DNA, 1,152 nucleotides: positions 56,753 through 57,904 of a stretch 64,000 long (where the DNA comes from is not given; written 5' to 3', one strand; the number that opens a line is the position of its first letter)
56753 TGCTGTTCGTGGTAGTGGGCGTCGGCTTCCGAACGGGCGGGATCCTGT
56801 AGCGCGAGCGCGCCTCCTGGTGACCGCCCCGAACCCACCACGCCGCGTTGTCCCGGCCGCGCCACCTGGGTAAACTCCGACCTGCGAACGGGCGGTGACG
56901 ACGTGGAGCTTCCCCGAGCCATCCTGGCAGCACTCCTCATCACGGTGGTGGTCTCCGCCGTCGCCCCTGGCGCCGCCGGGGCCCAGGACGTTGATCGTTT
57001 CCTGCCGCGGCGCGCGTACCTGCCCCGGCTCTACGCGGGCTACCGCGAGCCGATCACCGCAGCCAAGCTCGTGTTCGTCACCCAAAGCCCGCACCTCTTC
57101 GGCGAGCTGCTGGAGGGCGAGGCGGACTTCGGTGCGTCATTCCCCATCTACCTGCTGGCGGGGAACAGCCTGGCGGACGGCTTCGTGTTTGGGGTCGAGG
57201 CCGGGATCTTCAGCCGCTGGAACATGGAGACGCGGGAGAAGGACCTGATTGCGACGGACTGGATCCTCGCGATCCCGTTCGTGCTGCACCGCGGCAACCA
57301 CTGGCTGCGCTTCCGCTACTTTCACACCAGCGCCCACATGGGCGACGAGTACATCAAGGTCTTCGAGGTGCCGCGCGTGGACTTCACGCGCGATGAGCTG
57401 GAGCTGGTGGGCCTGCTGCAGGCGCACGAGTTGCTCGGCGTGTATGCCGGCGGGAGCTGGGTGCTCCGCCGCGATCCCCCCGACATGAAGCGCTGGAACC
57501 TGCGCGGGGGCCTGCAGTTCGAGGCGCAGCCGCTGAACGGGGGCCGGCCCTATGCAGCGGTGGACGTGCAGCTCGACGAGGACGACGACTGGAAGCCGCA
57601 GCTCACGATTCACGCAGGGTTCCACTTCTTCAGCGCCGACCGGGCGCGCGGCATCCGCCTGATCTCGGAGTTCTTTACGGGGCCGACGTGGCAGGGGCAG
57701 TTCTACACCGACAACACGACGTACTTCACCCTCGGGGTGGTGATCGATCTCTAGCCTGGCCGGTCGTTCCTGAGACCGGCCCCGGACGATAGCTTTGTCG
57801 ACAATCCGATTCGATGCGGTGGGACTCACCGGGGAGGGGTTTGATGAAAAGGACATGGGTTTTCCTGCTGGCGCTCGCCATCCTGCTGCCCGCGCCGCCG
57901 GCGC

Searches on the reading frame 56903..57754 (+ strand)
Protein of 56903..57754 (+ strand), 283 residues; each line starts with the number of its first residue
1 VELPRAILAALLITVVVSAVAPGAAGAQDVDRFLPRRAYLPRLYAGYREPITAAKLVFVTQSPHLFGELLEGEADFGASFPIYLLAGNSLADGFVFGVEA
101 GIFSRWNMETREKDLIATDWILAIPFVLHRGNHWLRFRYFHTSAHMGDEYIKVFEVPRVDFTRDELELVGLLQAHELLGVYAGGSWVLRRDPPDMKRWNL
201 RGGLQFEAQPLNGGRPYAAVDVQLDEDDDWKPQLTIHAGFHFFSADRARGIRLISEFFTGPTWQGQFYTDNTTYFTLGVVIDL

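Call 3: search_protein_families(library=pfam, proteins=[window:56903-57754:+], max_evalue=0.01)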
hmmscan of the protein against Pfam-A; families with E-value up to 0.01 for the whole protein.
window:56903-57754:+ (283 aa): 1 family
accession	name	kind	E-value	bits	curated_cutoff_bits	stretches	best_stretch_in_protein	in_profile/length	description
PF06727.17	DUF1207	-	1.5e-28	100.3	22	1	72-279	124-338/342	Protein of unknown function (DUF1207)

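Call 4: search_protein_families(library=ncbifam, proteins=[window:56903-57754:+], max_evalue=0.01)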
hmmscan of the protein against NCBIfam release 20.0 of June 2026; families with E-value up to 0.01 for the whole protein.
window:56903-57754:+ (283 aa): 0 families
